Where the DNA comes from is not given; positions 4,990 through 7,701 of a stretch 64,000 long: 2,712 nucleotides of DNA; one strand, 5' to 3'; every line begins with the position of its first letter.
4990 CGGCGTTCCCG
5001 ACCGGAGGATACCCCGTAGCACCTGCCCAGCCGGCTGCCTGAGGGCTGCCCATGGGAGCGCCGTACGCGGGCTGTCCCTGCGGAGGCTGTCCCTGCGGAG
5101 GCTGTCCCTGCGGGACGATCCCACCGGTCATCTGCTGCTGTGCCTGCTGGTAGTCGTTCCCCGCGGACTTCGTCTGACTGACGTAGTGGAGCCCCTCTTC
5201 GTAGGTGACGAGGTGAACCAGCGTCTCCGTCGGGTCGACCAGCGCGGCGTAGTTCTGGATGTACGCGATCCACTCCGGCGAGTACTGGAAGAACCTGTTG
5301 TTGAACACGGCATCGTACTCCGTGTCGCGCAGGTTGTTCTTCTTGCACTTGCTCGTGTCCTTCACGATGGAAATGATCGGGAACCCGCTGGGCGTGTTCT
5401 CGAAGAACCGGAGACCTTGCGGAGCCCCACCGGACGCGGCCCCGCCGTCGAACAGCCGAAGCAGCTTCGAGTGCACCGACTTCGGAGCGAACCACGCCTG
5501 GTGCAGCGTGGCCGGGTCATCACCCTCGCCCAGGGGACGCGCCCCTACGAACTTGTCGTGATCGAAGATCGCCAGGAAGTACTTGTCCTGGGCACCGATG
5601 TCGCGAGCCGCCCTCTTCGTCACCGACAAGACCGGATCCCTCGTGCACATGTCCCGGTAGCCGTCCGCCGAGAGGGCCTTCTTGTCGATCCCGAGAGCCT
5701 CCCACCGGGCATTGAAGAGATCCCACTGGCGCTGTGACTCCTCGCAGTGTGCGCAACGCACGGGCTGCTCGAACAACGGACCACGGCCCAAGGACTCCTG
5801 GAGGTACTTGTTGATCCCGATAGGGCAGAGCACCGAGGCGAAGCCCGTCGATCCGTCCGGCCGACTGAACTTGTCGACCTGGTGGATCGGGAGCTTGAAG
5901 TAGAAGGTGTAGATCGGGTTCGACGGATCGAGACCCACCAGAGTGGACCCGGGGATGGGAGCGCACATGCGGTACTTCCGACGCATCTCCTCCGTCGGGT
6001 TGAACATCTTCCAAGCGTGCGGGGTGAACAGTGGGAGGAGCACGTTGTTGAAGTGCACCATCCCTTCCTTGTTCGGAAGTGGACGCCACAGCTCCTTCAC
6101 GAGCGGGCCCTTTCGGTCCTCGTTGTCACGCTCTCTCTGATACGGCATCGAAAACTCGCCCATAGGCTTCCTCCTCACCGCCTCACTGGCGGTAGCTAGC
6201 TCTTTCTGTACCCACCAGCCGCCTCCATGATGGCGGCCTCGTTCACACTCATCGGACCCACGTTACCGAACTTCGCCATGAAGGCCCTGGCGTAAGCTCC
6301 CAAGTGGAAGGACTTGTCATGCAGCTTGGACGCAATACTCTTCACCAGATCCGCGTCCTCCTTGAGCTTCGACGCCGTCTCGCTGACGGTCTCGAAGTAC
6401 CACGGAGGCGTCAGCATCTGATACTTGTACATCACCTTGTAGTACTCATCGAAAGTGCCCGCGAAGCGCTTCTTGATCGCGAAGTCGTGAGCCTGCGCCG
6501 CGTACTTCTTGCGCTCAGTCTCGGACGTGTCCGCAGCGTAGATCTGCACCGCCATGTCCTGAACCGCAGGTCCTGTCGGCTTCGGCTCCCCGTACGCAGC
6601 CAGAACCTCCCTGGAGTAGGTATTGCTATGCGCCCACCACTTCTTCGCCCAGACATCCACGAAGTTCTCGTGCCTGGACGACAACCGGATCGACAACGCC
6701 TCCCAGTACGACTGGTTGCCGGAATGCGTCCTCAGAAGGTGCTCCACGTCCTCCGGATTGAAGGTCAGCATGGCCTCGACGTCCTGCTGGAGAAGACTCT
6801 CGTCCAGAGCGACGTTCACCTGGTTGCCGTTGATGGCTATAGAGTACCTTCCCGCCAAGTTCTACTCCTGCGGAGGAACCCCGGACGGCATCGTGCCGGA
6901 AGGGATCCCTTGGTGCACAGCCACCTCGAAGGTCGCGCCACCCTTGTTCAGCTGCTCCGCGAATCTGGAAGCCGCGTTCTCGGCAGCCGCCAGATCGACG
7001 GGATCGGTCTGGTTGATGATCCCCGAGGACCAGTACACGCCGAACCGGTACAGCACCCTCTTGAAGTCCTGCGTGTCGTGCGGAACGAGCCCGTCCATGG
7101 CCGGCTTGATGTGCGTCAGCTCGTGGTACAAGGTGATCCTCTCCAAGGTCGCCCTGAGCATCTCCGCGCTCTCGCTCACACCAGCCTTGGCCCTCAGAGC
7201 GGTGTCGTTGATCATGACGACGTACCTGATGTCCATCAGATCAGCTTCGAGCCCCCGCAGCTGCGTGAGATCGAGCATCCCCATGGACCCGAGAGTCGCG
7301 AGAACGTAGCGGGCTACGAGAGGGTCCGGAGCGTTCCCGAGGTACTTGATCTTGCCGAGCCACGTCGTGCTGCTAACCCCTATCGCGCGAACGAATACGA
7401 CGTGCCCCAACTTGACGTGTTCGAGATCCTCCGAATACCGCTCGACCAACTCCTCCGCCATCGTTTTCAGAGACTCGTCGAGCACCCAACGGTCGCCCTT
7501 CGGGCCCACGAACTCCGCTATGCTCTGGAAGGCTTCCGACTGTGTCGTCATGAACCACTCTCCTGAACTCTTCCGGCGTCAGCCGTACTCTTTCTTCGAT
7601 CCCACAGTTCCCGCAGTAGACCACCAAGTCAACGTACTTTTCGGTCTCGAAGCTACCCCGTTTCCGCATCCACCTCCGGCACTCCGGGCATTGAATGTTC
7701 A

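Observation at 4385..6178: Replication-module protein with a ~270-residue PQGQ/PPG low-complexity tail encoded partly by 15-nt tandem repeats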

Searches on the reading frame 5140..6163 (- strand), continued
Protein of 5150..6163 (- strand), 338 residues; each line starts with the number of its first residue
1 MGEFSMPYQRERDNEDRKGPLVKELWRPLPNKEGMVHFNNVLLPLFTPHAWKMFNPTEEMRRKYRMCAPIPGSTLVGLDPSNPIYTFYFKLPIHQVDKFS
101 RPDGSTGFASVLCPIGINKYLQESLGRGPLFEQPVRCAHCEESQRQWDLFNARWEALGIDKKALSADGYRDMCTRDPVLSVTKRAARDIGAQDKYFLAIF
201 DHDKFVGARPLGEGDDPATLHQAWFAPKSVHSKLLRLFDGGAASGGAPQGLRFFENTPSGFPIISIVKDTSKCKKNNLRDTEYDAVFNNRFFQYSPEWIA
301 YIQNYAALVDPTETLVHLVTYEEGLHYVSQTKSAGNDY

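Call 67: find_encoding_contigs(protein=P0003, flank=10000, max_places=1)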
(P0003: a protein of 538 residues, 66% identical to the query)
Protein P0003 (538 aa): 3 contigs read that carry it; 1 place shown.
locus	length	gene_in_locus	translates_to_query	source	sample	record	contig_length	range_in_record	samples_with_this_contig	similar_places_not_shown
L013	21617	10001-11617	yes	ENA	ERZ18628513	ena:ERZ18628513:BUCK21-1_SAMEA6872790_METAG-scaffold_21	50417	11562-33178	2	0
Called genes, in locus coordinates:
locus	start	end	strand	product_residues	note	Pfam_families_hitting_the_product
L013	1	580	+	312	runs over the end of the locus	-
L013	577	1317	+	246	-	-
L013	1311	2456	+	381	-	-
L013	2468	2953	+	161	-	-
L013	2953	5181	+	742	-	PF01612:DNA_pol_A_exo1, PF00476:DNA_pol_A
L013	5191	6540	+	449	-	-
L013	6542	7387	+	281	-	-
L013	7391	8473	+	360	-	PF13177:DNA_pol3_delta2, PF13191:AAA_16 (faint), PF13401:AAA_22 (weak), PF00004:AAA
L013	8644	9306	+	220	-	PF18894:PhageMetallopep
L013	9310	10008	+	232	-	-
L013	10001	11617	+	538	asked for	-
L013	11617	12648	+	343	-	PF00154:RecA_N, PF08423:Rad51 (faint), PF06745:ATPase (faint), PF21096:RecA_C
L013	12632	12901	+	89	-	-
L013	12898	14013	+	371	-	PF00149:Metallophos (weak)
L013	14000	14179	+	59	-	-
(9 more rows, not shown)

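Call 68: find_encoding_contigs(protein=P0017, flank=10000, max_places=1)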
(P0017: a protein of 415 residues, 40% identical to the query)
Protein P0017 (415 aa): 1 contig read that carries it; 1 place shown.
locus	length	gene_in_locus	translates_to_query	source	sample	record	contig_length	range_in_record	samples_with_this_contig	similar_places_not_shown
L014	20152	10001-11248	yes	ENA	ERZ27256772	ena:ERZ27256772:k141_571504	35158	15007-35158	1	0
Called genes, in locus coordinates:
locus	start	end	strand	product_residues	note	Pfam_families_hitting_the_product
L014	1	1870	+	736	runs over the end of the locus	PF01612:DNA_pol_A_exo1 (faint), PF00476:DNA_pol_A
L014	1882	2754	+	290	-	-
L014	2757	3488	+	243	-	-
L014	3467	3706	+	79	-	-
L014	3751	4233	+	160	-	-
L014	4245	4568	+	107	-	-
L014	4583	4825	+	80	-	-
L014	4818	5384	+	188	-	-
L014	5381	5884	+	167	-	-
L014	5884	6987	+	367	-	PF13177:DNA_pol3_delta2, PF00004:AAA, PF13173:AAA_14 (weak), PF13238:AAA_18 (weak), PF13401:AAA_22, PF22608:DNAX_ATPase_lid (faint)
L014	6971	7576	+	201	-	-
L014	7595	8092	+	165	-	PF00383:dCMP_cyt_deam_1, PF14437:MafB19-deam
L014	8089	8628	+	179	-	-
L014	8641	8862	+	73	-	-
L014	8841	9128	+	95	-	-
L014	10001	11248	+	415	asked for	-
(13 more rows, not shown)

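Call 77: fold_search(model_id=the predicted structure, library=pdb)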
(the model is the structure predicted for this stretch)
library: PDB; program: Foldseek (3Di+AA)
matches with E <= 10: 136; with E <= 0.001: 0
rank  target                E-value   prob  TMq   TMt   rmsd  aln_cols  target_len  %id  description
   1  7o7y_BB               8.1e-02  0.04  0.11  0.10  19.3       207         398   10  Rabbit 80S ribosome stalled close to the mutated SARS-CoV-2 slippery site by a pseudoknot (high resolution) (released 2021-06-02)
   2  9qiw_LB               1.2e-01  0.04  0.07  0.09  18.5       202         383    8  Human pre-60S - State 3 (released 2025-04-30)
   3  8eti_B                1.8e-01  0.02  0.08  0.07  19.8       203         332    8  Fkbp39 associated 60S nascent ribosome State 1 (released 2022-11-30)
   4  8fkz_LN               2.8e-01  0.01  0.07  0.07  20.5       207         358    8  Human nucleolar pre-60S ribosomal subunit (State G) (released 2023-07-12)
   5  6y0g_LB               3.4e-01  0.02  0.11  0.10  20.1       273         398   11  Structure of human ribosome in classical-PRE state (released 2020-04-15)
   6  9l8u_A                3.8e-01  0.07  0.12  0.06  14.5       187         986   10  Cryo-EM structure of ASFV DNA polymerase in a DNA replication state (released 2025-12-31)
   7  7oya_B1               3.8e-01  0.01  0.08  0.07  24.5       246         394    9  Cryo-EM structure of the 1 hpf zebrafish embryo 80S ribosome (released 2022-07-13)
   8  8i9w_LB               4.5e-01  0.02  0.08  0.08  18.4       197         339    8  Cryo-EM structure of a Chaetomium thermophilum pre-60S ribosomal subunit - Dbp10-3 (released 2023-05-17)
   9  6w6l_B                4.8e-01  0.02  0.11  0.10  20.6       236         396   10  Cryo-EM structure of the human ribosome-TMCO1 translocon (released 2020-09-02)
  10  7ohu_B                5.1e-01  0.02  0.07  0.07  20.8       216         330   12  Nog1-TAP associated immature ribosomal particles from S. cerevisiae after rpL2 expression shut down, population B (released 2021-11-03)
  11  9kzu_LB               7.2e-01  0.01  0.07  0.07  19.2       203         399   10  Cryo-EM structure of the HCV IRES-dependently initiated CMV-stalled 80S ribosome (non-rotated state) in complexed wit (released 2025-12-03)
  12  4v8m_Bf               9.2e-01  0.01  0.07  0.06  18.5       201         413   10  High-resolution cryo-electron microscopy structure of the Trypanosoma brucei ribosome (released 2014-07-09)
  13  5xxb_B                9.2e-01  0.01  0.06  0.06  25.0       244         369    7  Large subunit of Toxoplasma gondii ribosome (released 2017-08-30)
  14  6em1_B                1.0e+00  0.01  0.08  0.08  18.4       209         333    8  State C (Nsa1-TAP Flag-Ytm1) - Visualizing the assembly pathway of nucleolar pre-60S ribosomes (released 2017-12-27)
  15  8pv6_LB               1.0e+00  0.01  0.07  0.06  20.0       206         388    9  Chaetomium thermophilum pre-60S State 3 - post-5S rotation with Rix1 complex with Foot - composite structure (released 2023-11-15)
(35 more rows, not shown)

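Call 80: find_encoding_contigs(protein=P0002, flank=2000, max_places=1)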
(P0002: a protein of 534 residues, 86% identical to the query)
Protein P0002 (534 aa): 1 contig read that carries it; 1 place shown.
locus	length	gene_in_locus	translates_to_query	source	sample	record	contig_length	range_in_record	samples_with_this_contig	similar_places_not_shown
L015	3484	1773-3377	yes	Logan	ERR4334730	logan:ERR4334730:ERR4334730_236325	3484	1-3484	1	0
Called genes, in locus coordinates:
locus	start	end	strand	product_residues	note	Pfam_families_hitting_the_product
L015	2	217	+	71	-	?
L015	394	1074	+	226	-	PF18894:PhageMetallopep (weak)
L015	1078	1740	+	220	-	-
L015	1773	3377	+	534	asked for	-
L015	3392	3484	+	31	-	?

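Call 81: find_encoding_contigs(protein=P0123, flank=1000, max_places=1)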
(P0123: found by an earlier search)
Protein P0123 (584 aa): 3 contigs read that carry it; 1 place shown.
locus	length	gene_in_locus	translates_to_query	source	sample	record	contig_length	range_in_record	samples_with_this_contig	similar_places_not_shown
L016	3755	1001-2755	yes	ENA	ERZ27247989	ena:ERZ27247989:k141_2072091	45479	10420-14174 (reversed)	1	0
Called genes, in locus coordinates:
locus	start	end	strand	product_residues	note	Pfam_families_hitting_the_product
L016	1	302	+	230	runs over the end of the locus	PF18894:PhageMetallopep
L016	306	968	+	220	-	-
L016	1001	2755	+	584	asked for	-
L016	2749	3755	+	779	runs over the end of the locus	PF00154:RecA_N, PF21096:RecA_C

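Call 89: search_protein_families(library=ncbifam, proteins=[P0088, P0110, P0113, P0117, P0069], max_evalue=0.1)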
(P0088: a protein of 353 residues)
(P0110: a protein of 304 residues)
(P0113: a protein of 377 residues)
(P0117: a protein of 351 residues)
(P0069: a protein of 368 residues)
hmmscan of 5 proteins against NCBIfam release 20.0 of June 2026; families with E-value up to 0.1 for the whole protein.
P0088 (353 aa): 0 families

P0110 (304 aa): 1 family
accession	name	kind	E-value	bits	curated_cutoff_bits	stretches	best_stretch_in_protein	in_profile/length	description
TIGR03450.1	mycothiol_INO1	equivalog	0.021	14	638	1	74-147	140-211/355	inositol-3-phosphate synthase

P0113 (377 aa): 0 families

P0117 (351 aa): 2 families
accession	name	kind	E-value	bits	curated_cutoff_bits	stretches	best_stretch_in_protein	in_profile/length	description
NF033930.1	pneumo_PspA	exception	0.0031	16.3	850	1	266-338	324-400/659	pneumococcal surface protein A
NF005847.0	PRK07764.2-3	equivalog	0.072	11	1670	1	283-336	389-440/1078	DNA polymerase III subunit gamma and tau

P0069 (368 aa): 0 families

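Call 91: search_dna_similar(query=P0113, collection=phages, mode=protein, max_rows=10, max_evalue=0.001)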
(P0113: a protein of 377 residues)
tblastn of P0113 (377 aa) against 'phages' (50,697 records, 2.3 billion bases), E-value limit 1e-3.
No match.

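Call 92: search_dna_similar(query=P0110, collection=phages, mode=protein, max_rows=10, max_evalue=0.001)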
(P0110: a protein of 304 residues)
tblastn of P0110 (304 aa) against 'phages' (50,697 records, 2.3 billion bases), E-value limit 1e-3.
No match.

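Call 93: search_dna_similar(query=P0088, collection=phages, mode=protein, max_rows=10, max_evalue=0.001)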
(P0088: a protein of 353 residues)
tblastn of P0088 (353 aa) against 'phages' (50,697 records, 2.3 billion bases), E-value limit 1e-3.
No match.

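Call 95: find_related_loci(query=A2, collection=viral_contigs, flank=1500)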
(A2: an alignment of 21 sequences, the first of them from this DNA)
Query A2 (338 aa) in viral_contigs; peptide patterns used: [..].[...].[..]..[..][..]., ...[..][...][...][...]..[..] (x = any residue, [..] = any of these).
98 stretches matched a pattern; 13 encode a relative of the query (tblastn E <= 1e-3); 13 distinct loci.
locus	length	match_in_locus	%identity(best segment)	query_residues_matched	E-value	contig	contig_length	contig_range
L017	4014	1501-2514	95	1-338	0e+0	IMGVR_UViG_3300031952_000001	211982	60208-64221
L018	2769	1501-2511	57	1-338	3e-134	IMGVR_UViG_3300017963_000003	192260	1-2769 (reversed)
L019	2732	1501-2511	57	1-338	3e-134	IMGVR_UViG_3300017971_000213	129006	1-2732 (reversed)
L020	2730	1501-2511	57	1-338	3e-134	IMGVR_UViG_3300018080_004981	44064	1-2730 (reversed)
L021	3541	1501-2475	50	1-338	3e-117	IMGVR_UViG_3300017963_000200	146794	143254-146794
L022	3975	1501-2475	50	1-338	1e-116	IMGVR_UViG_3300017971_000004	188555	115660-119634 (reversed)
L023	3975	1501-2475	50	1-338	1e-116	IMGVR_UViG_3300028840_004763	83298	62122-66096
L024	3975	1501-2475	49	1-338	1e-110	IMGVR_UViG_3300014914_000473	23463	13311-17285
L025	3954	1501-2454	48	1-329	3e-105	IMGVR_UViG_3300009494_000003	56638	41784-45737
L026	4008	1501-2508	42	3-338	3e-84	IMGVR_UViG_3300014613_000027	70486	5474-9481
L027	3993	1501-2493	42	1-336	6e-81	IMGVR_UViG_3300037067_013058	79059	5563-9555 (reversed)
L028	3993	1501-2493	42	1-336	6e-81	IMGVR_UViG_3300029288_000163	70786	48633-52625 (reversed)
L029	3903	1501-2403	37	22-334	2e-65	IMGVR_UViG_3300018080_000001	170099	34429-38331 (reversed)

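Call 96: find_related_loci(query=window:5150-6163:-, collection=genome_contigs, flank=3000)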
Query window:5150-6163:- (338 aa) in genome_contigs; peptide patterns used: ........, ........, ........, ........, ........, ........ (x = any residue, [..] = any of these).
57 stretches matched a pattern, but none encodes a relative of the query by tblastn (E <= 1e-3).

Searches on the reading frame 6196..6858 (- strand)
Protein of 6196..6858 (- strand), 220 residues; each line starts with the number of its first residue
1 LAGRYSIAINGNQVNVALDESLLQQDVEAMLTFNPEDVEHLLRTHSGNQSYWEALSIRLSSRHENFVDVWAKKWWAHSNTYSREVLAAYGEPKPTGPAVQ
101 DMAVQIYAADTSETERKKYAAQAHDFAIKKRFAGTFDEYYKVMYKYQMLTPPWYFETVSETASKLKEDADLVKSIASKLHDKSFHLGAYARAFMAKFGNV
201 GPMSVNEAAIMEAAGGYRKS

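Call 3: search_protein_families(library=pfam, proteins=[window:6196-6858:-], max_evalue=0.1)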
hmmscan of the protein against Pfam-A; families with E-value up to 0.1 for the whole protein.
window:6196-6858:- (220 aa): 1 family
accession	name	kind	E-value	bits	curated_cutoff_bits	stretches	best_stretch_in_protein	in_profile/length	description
PF15272.11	BBP1_C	-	0.091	12.9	23.4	0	116-168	42-89/190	Spindle pole body component BBP1, C-terminal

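Call 4: search_protein_families(library=phrogs, proteins=[window:6196-6858:-], max_evalue=0.01)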
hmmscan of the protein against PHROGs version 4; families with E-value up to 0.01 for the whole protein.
window:6196-6858:- (220 aa): 0 families

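Call 71: search_solved_structures(query=A7, max_evalue=10, show_alignments=1)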
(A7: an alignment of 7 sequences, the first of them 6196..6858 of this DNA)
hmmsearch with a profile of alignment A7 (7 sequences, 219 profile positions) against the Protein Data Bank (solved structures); distinct sequences matched with E-value up to 10: 1.
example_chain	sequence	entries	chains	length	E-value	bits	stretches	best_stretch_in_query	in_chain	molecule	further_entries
6ttj_A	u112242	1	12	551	1.6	11.4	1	154-195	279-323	Alkaline/neutral invertase CINV1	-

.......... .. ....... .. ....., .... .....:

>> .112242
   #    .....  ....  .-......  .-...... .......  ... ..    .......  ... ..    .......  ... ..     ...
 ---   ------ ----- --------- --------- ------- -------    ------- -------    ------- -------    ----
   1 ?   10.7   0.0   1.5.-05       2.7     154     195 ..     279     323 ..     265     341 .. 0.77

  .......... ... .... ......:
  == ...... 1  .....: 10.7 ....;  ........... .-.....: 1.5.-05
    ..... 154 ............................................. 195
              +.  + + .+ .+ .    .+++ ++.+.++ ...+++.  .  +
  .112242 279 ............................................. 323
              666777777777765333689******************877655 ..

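Call 72: search_protein_families(library=pfam, alignment_id=A7, max_evalue=1)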
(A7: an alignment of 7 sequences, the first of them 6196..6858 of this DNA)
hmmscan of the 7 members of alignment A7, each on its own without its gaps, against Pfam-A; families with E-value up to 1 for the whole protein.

A. member 1, window:6196-6858:- (220 aa): 2 families
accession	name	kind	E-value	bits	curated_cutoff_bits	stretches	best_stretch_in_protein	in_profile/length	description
PF15272.11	BBP1_C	-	0.091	12.9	23.4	1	116-168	42-89/190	Spindle pole body component BBP1, C-terminal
PF21572.2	Nop5_56-rel_N_Arc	-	0.14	13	27.8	0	98-148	71-120/128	Archaeal Nop5/56-rel, N-terminal domain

B. families by the number of members that match (of 7 scanned): 12 families
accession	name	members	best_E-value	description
PF16259.10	DUF4913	1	0.00085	Domain of unknown function (DUF4913)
PF06481.20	COX_ARM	1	0.013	COX Aromatic Rich Motif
PF14594.13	Sipho_Gp37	1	0.027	Siphovirus ReqiPepy6 Gp37-like protein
PF25623.1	T4_CASP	1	0.031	T4-phage like capsid assembly scaffolding protein family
PF21754.2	DacZ_A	1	0.067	Probable sensor domain DacZ_A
PF15648.12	Tox-REase-5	1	0.081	Restriction endonuclease fold toxin 5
PF15272.11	BBP1_C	1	0.091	Spindle pole body component BBP1, C-terminal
PF21572.2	Nop5_56-rel_N_Arc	1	0.14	Archaeal Nop5/56-rel, N-terminal domain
PF20331.3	DUF6626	1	0.14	Family of unknown function (DUF6626)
PF16127.10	DUF4839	1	0.17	Domain of unknown function (DUF4839)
PF13462.12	Thioredoxin_4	1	0.3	Thioredoxin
PF16878.10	SIX1_SD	1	0.43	Transcriptional regulator, SIX1, N-terminal SD domain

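Call 73: search_protein_families(library=phrogs, alignment_id=A7, max_evalue=0.1)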
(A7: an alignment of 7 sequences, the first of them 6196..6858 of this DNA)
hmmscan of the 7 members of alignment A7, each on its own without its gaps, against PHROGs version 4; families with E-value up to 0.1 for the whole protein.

A. member 1, window:6196-6858:- (220 aa): 1 family
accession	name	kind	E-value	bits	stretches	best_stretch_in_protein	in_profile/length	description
phrog_21991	-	unknown function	0.099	13.8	0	30-78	18-66/74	-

B. families by the number of members that match (of 7 scanned): 6 families
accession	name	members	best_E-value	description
phrog_1069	-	2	0.008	-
phrog_359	-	1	0.0092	DNA methyltransferase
phrog_24689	-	1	0.082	-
phrog_18822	-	1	0.09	-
phrog_4878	-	1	0.094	-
phrog_21991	-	1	0.099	-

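Call 89: search_protein_families(library=ncbifam, proteins=[window:6196-6858:-], max_evalue=0.1)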
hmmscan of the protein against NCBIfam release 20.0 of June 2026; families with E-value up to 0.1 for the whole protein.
window:6196-6858:- (220 aa): 0 families

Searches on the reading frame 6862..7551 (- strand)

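Call 3: search_protein_families(library=pfam, proteins=[window:6862-7551:-], max_evalue=0.1)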
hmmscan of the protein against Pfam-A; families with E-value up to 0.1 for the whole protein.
window:6862-7551:- (229 aa): 2 families
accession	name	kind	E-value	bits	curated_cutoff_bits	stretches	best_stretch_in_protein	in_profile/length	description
PF18894.6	PhageMetallopep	-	1.7e-09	38.3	23.7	2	141-172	86-124/134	Putative phage metallopeptidase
PF12038.13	QTMAN_N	-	0.0067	16.7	25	1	26-113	11-89/168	tRNA-queuosine alpha-mannosyltransferase N-terminal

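Call 4: search_protein_families(library=phrogs, proteins=[window:6862-7551:-], max_evalue=0.01)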
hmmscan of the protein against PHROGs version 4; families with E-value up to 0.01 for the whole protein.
window:6862-7551:- (229 aa): 0 families
